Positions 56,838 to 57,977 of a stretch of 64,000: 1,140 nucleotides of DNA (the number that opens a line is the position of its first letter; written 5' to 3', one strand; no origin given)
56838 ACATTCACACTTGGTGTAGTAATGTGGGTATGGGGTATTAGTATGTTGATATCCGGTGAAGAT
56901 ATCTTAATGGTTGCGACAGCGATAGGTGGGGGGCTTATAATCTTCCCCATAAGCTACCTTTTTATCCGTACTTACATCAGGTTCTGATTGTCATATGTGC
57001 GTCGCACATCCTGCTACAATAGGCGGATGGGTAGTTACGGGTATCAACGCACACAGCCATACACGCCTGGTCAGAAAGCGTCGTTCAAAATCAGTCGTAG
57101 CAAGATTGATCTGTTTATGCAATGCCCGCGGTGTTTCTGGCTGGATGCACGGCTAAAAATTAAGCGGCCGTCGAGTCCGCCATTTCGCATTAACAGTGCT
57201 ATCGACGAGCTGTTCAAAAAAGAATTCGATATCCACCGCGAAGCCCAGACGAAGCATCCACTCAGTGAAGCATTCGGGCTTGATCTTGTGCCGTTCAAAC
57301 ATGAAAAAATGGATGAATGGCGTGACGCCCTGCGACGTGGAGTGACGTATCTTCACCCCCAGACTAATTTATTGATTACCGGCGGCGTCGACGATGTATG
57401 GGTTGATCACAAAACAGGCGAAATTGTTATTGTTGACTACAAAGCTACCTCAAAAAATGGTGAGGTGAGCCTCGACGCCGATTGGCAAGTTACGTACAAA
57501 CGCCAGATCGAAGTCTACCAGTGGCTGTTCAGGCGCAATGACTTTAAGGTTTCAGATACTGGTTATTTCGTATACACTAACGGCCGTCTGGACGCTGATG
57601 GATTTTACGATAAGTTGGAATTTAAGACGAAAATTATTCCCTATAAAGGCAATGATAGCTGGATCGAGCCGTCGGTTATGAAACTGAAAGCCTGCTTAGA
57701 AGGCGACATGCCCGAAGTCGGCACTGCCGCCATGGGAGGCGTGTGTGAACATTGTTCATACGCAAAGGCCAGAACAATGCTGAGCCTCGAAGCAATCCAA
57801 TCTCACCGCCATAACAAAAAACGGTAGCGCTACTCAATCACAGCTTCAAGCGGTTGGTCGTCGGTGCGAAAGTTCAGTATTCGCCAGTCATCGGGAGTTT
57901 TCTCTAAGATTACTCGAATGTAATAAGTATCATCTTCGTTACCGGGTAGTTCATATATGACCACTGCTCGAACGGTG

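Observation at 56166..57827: AT-rich (~35% GC) membrane gene abutting a Cas4-like Fe-S PD-(D/E)XK nuclease: candidate horizontally acquired two-gene defence or DNA-processing module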

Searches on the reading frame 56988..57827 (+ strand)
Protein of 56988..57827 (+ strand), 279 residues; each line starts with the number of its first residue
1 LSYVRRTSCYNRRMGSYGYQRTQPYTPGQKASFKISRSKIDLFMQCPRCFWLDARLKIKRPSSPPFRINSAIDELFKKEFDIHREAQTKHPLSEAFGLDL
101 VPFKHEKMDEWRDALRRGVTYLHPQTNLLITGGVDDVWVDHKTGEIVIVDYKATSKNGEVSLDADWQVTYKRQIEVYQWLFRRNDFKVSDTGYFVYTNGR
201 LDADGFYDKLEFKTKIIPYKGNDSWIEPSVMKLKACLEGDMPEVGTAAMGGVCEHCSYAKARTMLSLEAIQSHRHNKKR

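Call 5: search_protein_families(library=pfam, proteins=[window:56988-57827:+], max_evalue=1)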
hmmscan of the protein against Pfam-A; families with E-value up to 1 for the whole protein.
window:56988-57827:+ (279 aa): 1 family
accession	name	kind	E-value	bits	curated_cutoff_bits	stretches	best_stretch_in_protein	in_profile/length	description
PF12705.13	PDDEXK_1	-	1.8e-11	44.9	22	1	35-259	2-243/247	PD-(D/E)XK nuclease superfamily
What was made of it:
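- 57027..57827 (+): Stand-alone Cas4/RecB-like PD-(D/E)XK nuclease (266 aa). The catalytic residues are D122/D123, D137-Y-K139 and Q160...Y164. The invariant cysteines are C33-x2-C36 and C240-x2-C243. PDDEXK_1 scores 1.8e-11 (call 5).
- Checked: It matches Pfam PDDEXK_1 at 1.8e-11, 44.9 bits against a cut-off of 22 (call 5).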

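Call 6: search_protein_families(library=padloc, proteins=[window:56988-57827:+], max_evalue=1)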
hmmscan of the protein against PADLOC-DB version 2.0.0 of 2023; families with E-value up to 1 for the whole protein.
window:56988-57827:+ (279 aa): 6 families
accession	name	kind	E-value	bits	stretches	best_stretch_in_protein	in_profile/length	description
PDLC01447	Cas4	-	6.6e-08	31.2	1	34-260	4-155/161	"CAS-I,CAS-II,CAS-III,CAS-IV,CAS-V,CAS-VI; acquisition_associated"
PDLC00943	Cas4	-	5.9e-06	24.3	1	133-202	70-130/180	CRISPR-associated protein Cas4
PDLC01250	Cas4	-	2.4e-05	22.7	1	38-200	4-119/168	"CAS-I,CAS-II,CAS-III,CAS-IV,CAS-V,CAS-VI; acquisition_associated"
PDLC00944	Cas4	-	9.7e-05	20.6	1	128-215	65-142/177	Cas4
PDLC02087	Cas4b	-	0.00015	20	1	126-198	70-135/189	-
PDLC02085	Cas4a2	-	0.00043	18.7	1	169-260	84-159/166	-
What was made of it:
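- On Cas4 (CRISPR-associated; TIGR00372 / PF01930 DUF83): PADLOC Cas4 models reach 6.6e-8 at best (call 6).
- The PADLOC Cas4 hits are weak (call 6).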

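Call 7: search_protein_families(library=ncbifam, proteins=[window:56988-57827:+], max_evalue=1)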
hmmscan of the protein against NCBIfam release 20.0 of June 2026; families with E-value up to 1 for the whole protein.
window:56988-57827:+ (279 aa): 1 family
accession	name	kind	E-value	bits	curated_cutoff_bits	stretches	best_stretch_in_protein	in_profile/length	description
TIGR00372.1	cas4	equivalog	2.2e-05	24.3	65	1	133-202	70-130/180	CRISPR-associated protein Cas4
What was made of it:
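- On Cas4 (CRISPR-associated; TIGR00372 / PF01930 DUF83): TIGR00372 gives 24.3 bits against a cut-off of 65 (call 7).
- Checked: There is no PF01930 hit, TIGR00372 gives 24.3 bits against a cut-off of 65, and PADLOC Cas4 models reach only 6.6e-8 (calls 5-7).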

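Call 9: find_homologous_proteins(query=window:57027-57827:+)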
Query window:57027-57827:+ (266 aa): 7998 proteins with E <= 0.001 among 8000 candidates; the best 120 are listed.
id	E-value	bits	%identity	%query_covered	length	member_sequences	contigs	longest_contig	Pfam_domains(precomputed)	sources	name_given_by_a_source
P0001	9.2e-167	571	91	98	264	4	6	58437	PF12705.14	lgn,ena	-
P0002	1.4e-149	515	82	98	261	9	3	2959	PF12705.14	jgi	jgi:CRISPR/Cas system-associated exonuclease Cas4 (RecB family)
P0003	2.8e-149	514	83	95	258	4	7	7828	PF12705.14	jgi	jgi:CRISPR/Cas system-associated exonuclease Cas4 (RecB family)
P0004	2.9e-142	491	79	95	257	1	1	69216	PF12705.14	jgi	jgi:CRISPR/Cas system-associated exonuclease Cas4 (RecB family)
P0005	2.1e-138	478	78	95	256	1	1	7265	PF12705.14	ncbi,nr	ncbi:MAG: hypothetical protein JWO96_803 [Candidatus Saccharibacteria bacterium]|nr:hypothetical pro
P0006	2.7e-136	471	76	97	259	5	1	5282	PF12705.14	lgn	-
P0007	1.7e-135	469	75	97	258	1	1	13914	PF12705.14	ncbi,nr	ncbi:MAG: PD-(D/E)XK nuclease family protein [bacterium]|nr:PD-(D/E)XK nuclease family protein [bact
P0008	2.6e-135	468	75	98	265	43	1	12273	PF12705.14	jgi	jgi:CRISPR/Cas system-associated exonuclease Cas4 (RecB family)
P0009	3.5e-135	468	75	97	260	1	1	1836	PF12705.14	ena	-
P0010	5.6e-135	467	77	96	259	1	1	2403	PF12705.14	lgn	-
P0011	1.4e-134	466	74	97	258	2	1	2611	PF12705.14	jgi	jgi:CRISPR/Cas system-associated exonuclease Cas4 (RecB family)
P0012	2.8e-134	465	74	96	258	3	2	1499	PF12705.14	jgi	jgi:CRISPR/Cas system-associated exonuclease Cas4 (RecB family)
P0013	5.7e-134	464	83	86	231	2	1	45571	PF12705.14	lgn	-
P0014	2.6e-133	462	74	97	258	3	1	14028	PF12705.14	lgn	-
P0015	7.9e-133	460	75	95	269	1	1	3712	PF12705.14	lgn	-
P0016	3.5e-132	458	73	97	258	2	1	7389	PF12705.14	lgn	-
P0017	1.9e-131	456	74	95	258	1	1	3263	PF12705.14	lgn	-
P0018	2.8e-131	455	72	97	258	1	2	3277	PF12705.14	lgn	-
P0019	4.0e-131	455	72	97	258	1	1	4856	PF12705.14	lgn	-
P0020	1.4e-130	453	73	97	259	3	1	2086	PF12705.14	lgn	-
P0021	4.2e-130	451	72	97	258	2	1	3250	PF12705.14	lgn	-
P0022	4.6e-130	451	71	98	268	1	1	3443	PF12705.14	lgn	-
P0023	2.2e-129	449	71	97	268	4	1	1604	PF12705.14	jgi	jgi:PD-(D/E)XK nuclease superfamily protein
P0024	5.5e-129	448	70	97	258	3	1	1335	PF12705.14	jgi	jgi:CRISPR/Cas system-associated exonuclease Cas4 (RecB family)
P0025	4.1e-128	445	80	86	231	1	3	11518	PF12705.14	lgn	-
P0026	1.8e-127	443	74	95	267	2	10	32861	PF12705.14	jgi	jgi:CRISPR/Cas system-associated exonuclease Cas4 (RecB family)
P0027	7.8e-127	440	72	96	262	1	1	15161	PF12705.14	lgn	-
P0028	9.3e-127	440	71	97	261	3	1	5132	PF12705.14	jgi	jgi:hypothetical protein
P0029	1.9e-126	439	72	97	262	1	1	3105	PF12705.14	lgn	-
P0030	2.9e-126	439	72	95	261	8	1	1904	PF12705.14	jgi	jgi:hypothetical protein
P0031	5.5e-126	438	78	88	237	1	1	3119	PF12705.14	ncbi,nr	ncbi:MAG TPA: PD-(D/E)XK nuclease family protein, partial [Candidatus Saccharimonadales bacterium]|n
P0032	2.0e-125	436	70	98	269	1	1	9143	PF12705.14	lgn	-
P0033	3.1e-124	432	69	98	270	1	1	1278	PF12705.14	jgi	jgi:CRISPR/Cas system-associated exonuclease Cas4 (RecB family)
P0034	5.2e-124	431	71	95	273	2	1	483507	PF12705.14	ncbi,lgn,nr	ncbi:MAG TPA: PD-(D/E)XK nuclease family protein [Candidatus Saccharimonadales bacterium]|nr:PD-(D/E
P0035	6.0e-124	431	71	96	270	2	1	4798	PF12705.14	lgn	-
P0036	7.2e-124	431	72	95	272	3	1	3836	PF12705.14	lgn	-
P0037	1.1e-123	430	71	97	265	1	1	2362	PF12705.14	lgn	-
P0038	4.8e-123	428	68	97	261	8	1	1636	PF01930.24,PF12705.14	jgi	jgi:CRISPR/Cas system-associated exonuclease Cas4 (RecB family)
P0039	9.0e-123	427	69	98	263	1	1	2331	PF12705.14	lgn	-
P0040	1.9e-122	426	78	85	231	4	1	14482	PF12705.14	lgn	-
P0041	2.3e-122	426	70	97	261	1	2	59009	PF12705.14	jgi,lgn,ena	-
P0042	2.8e-122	426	71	95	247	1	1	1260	PF12705.14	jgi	jgi:hypothetical protein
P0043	2.8e-122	425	71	95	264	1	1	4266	PF12705.14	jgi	jgi:hypothetical protein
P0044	3.4e-122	425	70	95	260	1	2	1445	PF01930.24,PF12705.14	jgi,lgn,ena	-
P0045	9.7e-122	424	74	88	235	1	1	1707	PF12705.14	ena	-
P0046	2.7e-121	422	69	95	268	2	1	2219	PF12705.14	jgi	jgi:hypothetical protein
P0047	3.0e-121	422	73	92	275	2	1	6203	PF12705.14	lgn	-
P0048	7.8e-121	421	70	96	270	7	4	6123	PF12705.14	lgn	-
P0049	1.8e-120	420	69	97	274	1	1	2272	PF12705.14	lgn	-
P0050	1.8e-120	420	71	96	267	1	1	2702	PF12705.14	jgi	jgi:CRISPR/Cas system-associated exonuclease Cas4 (RecB family)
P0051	3.6e-120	419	69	96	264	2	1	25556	PF12705.14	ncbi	-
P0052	6.0e-120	418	68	97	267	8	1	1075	PF12705.14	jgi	jgi:CRISPR/Cas system-associated exonuclease Cas4 (RecB family)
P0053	1.1e-119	417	68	97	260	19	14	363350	PF12705.14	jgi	jgi:CRISPR/Cas system-associated exonuclease Cas4 (RecB family)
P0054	1.1e-119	417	65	96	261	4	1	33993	PF12705.14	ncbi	-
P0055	3.6e-119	415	67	97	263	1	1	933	PF12705.14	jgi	jgi:CRISPR/Cas system-associated exonuclease Cas4 (RecB family)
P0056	4.5e-119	415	68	95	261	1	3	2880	PF12705.14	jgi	-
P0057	4.6e-119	415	69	95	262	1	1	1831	PF12705.14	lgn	-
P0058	6.8e-119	414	67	95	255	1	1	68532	PF12705.14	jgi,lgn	-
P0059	8.0e-119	414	66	97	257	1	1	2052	PF12705.14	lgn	-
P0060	1.0e-118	414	67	98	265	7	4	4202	PF12705.14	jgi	jgi:CRISPR/Cas system-associated exonuclease Cas4 (RecB family)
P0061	1.6e-118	413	64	99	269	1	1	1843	PF12705.14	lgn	-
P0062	1.8e-118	413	67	98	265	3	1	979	PF12705.14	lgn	-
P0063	3.3e-118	412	66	98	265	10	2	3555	PF12705.14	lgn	-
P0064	3.4e-118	412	67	96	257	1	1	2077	PF12705.14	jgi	jgi:CRISPR/Cas system-associated exonuclease Cas4 (RecB family)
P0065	5.5e-118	411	64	98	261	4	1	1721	PF12705.14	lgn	-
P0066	5.9e-118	411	65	97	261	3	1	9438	PF12705.14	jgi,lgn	jgi:CRISPR/Cas system-associated exonuclease Cas4 (RecB family)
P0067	1.0e-117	411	65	99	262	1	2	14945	PF12705.14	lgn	-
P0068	1.3e-117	410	66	97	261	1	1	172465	PF12705.14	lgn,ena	-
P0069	5.3e-117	408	64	97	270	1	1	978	PF12705.14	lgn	-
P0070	5.4e-117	408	65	95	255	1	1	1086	PF12705.14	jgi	jgi:CRISPR/Cas system-associated exonuclease Cas4 (RecB family)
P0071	5.8e-117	408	65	95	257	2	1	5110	PF12705.14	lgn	-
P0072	5.9e-117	408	66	95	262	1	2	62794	PF12705.14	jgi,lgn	jgi:CRISPR/Cas system-associated exonuclease Cas4 (RecB family)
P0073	6.6e-117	408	64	97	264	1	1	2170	PF12705.14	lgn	-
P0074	6.8e-117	408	66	95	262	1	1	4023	PF12705.14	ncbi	-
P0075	7.0e-117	408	65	98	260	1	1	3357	PF12705.14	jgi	jgi:CRISPR/Cas system-associated exonuclease Cas4 (RecB family)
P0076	8.3e-117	408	63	97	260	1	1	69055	PF12705.14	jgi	jgi:CRISPR/Cas system-associated exonuclease Cas4 (RecB family)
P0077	1.4e-116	407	67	96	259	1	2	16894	PF12705.14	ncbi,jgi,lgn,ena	-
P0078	1.6e-116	407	68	96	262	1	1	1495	PF12705.14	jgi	jgi:CRISPR/Cas system-associated exonuclease Cas4 (RecB family)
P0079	2.2e-116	406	65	97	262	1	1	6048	PF12705.14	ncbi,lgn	-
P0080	2.5e-116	406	66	96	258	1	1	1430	PF12705.14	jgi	jgi:CRISPR/Cas system-associated exonuclease Cas4 (RecB family)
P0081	2.5e-116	406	63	97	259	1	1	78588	PF12705.14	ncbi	-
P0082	3.7e-116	405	64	97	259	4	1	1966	PF12705.14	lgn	-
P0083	3.9e-116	405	65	95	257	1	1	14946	PF12705.14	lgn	-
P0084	4.3e-116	405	64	98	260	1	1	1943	PF12705.14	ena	-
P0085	4.3e-116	405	63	97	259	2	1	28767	PF12705.14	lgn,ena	-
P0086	4.4e-116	405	64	98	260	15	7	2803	PF12705.14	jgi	jgi:CRISPR/Cas system-associated exonuclease Cas4 (RecB family)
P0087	5.1e-116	405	63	98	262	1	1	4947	PF12705.14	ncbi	-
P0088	5.4e-116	405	62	98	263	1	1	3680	PF12705.14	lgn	-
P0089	5.4e-116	405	65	97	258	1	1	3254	PF12705.14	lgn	-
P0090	6.0e-116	405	66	95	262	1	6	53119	PF12705.14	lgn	-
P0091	6.7e-116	405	65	98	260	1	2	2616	PF12705.14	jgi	jgi:CRISPR/Cas system-associated exonuclease Cas4 (RecB family)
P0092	7.9e-116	404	64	96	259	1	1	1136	PF12705.14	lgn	-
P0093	8.9e-116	404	71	87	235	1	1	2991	PF12705.14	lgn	-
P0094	9.1e-116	404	62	98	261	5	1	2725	PF12705.14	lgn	-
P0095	9.8e-116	404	64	95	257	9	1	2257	PF12705.14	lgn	-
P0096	1.1e-115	404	67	96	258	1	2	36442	PF12705.14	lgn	-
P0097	1.6e-115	403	63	97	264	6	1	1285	PF12705.14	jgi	jgi:hypothetical protein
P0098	2.5e-115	403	65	96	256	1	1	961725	PF12705.14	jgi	jgi:CRISPR/Cas system-associated exonuclease Cas4 (RecB family)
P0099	2.5e-115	403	63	99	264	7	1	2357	PF01930.24,PF12705.14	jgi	jgi:CRISPR/Cas system-associated exonuclease Cas4 (RecB family)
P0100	3.1e-115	402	65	97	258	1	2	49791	PF12705.14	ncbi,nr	ncbi:MAG TPA: PD-(D/E)XK nuclease family protein [Patescibacteria group bacterium]|nr:PD-(D/E)XK nuc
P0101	3.5e-115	402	65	96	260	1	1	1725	PF12705.14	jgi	jgi:CRISPR/Cas system-associated exonuclease Cas4 (RecB family)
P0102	3.5e-115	402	65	97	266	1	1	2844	PF12705.14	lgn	-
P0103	4.3e-115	402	63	98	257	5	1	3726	PF12705.14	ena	-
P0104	4.4e-115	402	65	97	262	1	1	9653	PF12705.14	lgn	-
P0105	4.5e-115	402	67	94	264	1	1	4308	PF12705.14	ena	-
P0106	4.8e-115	402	63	100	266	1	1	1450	PF12705.14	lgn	-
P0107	5.1e-115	402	74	85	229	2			PF12705.14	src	-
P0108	5.3e-115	402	65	97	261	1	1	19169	PF12705.14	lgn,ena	-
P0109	6.9e-115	401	64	99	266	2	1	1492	PF12705.14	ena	-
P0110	7.8e-115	401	63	98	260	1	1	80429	PF12705.14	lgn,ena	-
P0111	7.8e-115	401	66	98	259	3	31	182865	PF12705.14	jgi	jgi:CRISPR/Cas system-associated exonuclease Cas4 (RecB family)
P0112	9.8e-115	401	63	98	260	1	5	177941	PF12705.14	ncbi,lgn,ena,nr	ncbi:hypothetical protein EB118_01190 [bacterium]|nr:hypothetical protein [bacterium] NBX97859.1 hyp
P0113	1.2e-114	401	66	97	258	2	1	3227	PF12705.14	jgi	jgi:CRISPR/Cas system-associated exonuclease Cas4 (RecB family)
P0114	1.2e-114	400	71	87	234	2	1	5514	PF12705.14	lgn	-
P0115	1.3e-114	400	63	97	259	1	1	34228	PF12705.14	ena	-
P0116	1.4e-114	400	67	95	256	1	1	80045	PF12705.14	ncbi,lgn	-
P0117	1.6e-114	400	64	97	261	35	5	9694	PF01930.24,PF12705.14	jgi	jgi:CRISPR/Cas system-associated exonuclease Cas4 (RecB family)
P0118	1.7e-114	400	65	97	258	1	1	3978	PF12705.14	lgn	-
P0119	1.7e-114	400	65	95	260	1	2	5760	PF12705.14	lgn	-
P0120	2.0e-114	400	66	95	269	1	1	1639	PF12705.14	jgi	jgi:CRISPR/Cas system-associated exonuclease Cas4 (RecB family)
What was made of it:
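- More than 8000 homologues were found, and the nearest are 60-91% identical (call 9).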

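Call 11: find_encoding_contigs(protein=P0001, flank=6000, max_places=3)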
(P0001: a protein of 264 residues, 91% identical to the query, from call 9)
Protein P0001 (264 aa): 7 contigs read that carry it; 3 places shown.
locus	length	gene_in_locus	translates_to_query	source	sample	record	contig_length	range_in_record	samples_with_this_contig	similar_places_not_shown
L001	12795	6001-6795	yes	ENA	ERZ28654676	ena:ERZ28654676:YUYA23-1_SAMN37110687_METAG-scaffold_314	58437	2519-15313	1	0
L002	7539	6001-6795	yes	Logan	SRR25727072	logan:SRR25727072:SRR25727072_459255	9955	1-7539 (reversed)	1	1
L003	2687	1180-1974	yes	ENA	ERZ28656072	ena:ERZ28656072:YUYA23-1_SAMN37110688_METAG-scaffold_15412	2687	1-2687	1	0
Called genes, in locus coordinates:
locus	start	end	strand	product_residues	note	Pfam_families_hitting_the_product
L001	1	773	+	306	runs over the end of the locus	PF18761:Heliorhodopsin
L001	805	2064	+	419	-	PF01938:TRAM (weak), PF03602:Cons_hypoth95 (weak), PF05958:tRNA_U5-meth_tr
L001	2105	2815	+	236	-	PF18920:DUF5671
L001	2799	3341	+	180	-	-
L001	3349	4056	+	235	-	-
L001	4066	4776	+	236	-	PF20260:PUA_4 (weak), PF04452:Methyltrans_RNA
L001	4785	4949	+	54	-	-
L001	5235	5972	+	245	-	-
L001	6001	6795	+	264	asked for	PF12705:PDDEXK_1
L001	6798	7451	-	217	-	-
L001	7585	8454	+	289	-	-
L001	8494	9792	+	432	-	PF02403:Seryl_tRNA_N, PF00587:tRNA-synt_2b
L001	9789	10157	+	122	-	PF02482:Ribosomal_S30AE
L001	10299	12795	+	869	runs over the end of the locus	PF07517:SecA_DEAD, PF01043:SecA_PP_bind, PF21090:P-loop_SecA, PF07516:SecA_SW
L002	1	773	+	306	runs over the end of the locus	PF18761:Heliorhodopsin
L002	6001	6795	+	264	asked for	PF12705:PDDEXK_1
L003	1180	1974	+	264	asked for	PF12705:PDDEXK_1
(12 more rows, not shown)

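Call 12: find_encoding_contigs(protein=P0004, flank=6000, max_places=2)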
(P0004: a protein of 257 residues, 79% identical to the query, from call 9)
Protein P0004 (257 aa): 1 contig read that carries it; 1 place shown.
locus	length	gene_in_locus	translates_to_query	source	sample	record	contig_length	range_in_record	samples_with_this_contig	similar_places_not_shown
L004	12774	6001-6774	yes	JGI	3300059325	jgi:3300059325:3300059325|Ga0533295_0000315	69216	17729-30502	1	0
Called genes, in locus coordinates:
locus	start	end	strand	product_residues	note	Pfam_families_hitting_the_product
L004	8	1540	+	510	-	PF01921:tRNA-synt_1f, PF09334:tRNA-synt_1g (faint), PF19269:Anticodon_2 (faint)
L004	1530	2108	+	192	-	PF02245:Pur_DNA_glyco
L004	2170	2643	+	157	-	-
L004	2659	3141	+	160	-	PF01625:PMSR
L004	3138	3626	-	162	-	PF01161:PBP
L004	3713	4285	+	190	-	PF03358:FMN_red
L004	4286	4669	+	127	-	PF06262:Zincin_1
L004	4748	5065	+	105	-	PF02325:CCB3_YggT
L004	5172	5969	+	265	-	PF18761:Heliorhodopsin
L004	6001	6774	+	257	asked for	PF12705:PDDEXK_1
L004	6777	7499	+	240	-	PF02129:Peptidase_S15 (faint), PF00561:Abhydrolase_1 (weak), PF12146:Hydrolase_4 (weak), PF00326:Peptidase_S9 (weak)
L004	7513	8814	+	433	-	PF02403:Seryl_tRNA_N, PF00587:tRNA-synt_2b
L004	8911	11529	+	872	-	PF07517:SecA_DEAD, PF01043:SecA_PP_bind, PF21090:P-loop_SecA, PF07516:SecA_SW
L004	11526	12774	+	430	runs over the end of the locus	PF00675:Peptidase_M16, PF05193:Peptidase_M16_C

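Call 13: find_encoding_contigs(protein=P0034, flank=6000, max_places=2)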
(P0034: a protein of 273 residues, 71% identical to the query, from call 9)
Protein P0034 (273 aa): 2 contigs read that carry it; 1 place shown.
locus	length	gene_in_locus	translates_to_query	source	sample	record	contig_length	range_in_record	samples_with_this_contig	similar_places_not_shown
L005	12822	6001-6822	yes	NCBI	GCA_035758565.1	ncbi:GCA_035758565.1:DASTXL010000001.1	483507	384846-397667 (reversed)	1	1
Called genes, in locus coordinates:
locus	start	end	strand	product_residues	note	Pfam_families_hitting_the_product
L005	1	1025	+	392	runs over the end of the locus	-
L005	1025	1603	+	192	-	PF02245:Pur_DNA_glyco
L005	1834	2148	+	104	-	PF04248:NTP_transf_9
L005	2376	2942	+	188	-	PF01625:PMSR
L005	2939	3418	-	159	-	PF01161:PBP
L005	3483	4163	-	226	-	PF00027:cNMP_binding, PF13545:HTH_Crp_2, PF00325:Crp (faint)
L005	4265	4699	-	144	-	-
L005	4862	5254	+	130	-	PF06262:Zincin_1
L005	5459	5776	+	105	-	PF02325:CCB3_YggT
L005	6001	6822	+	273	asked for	PF12705:PDDEXK_1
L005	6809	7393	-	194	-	-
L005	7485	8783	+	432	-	PF02403:Seryl_tRNA_N, PF00587:tRNA-synt_2b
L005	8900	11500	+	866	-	PF07517:SecA_DEAD, PF01043:SecA_PP_bind, PF21090:P-loop_SecA, PF07516:SecA_SW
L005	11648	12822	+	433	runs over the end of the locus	PF00675:Peptidase_M16, PF05193:Peptidase_M16_C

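Call 20: find_related_loci(query=window:57027-57827:+, collection=genome_contigs, flank=6000)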
Query window:57027-57827:+ (266 aa) in genome_contigs; peptide patterns used: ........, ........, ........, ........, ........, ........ (x = any residue, [..] = any of these).
367 stretches matched a pattern; 346 encode a relative of the query (tblastn E <= 1e-3); the best 80 are kept; 80 distinct loci.
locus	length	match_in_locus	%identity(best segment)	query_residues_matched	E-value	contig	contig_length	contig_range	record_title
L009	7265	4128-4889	78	5-258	4e-142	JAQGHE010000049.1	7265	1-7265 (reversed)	MAG: Candidatus Saccharibacteria bacterium isolate RYN_425 scaffold_2704421, whole genome shotgun sequence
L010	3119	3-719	77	25-263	2e-135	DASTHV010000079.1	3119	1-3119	MAG TPA_asm: Candidatus Saccharimonadales bacterium isolate SMAG_U737 k141_1469107, whole genome shotgun sequence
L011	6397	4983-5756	67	5-261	2e-123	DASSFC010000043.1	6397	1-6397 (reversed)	MAG TPA_asm: Candidatus Saccharimonadales bacterium isolate SMAG_U995 k141_1227340, whole genome shotgun sequence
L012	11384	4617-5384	65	3-260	3e-121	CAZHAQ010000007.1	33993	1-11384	MAG TPA_asm: uncultured Candidatus Saccharibacteria bacterium isolate SRP268622_co1_526 genome assembly, contig: NODE_24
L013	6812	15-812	64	2-264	2e-120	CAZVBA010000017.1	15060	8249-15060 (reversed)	MAG TPA_asm: uncultured Candidatus Saccharibacteria bacterium isolate SRP200132_co1_559 genome assembly, contig: NODE_69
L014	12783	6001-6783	64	3-265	2e-119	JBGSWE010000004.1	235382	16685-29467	MAG: Candidatus Saccharimonadales bacterium isolate JTS-AC474 k141_3274791, whole genome shotgun sequence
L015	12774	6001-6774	63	2-261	5e-118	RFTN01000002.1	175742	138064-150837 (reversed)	MAG: bacterium isolate WB4_3_0875 contig_100_1, whole genome shotgun sequence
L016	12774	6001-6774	65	2-261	3e-118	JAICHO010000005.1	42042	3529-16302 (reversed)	MAG: Candidatus Saccharibacteria bacterium isolate GZL_FP_2_bin.7 k141_1327001_length_42042_cov_11.8522, whole genome sh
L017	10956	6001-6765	65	1-257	6e-118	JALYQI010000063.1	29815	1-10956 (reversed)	MAG: bacterium isolate MDV bin59 SD1454-56_k127_1774761, whole genome shotgun sequence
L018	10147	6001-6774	62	3-261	3e-117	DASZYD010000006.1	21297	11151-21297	MAG TPA_asm: Candidatus Saccharimonadales bacterium isolate SMAG_U6201 k141_1034365, whole genome shotgun sequence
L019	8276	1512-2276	66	3-258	2e-117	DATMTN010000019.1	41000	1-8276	MAG TPA_asm: Candidatus Microsaccharimonas sp. isolate SMAG_U13014 k141_222639, whole genome shotgun sequence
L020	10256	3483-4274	63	1-265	4e-117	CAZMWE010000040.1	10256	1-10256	MAG TPA_asm: uncultured Candidatus Saccharibacteria bacterium isolate binchicken_co54_327 genome assembly, contig: NODE_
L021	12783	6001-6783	62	2-264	1e-116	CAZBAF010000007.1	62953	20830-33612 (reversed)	MAG TPA_asm: uncultured Candidatus Saccharibacteria bacterium isolate SRP144015_co1_11 genome assembly, contig: NODE_250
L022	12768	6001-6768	64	1-258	2e-116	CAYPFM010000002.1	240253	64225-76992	MAG TPA_asm: uncultured Candidatus Saccharibacteria bacterium isolate SRP170004_co1_270 genome assembly, contig: NODE_48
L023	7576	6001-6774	65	1-258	3e-116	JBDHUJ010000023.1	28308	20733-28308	MAG: Candidatus Saccharimonadales bacterium isolate AS-MICRO-OLR.32 NODE_5285_length_28308_cov_7.874836, whole genome sh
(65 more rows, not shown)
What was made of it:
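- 346 species-representative genomes encode a relative, and nearly all of the best 80 are labelled Saccharibacteria (call 20).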
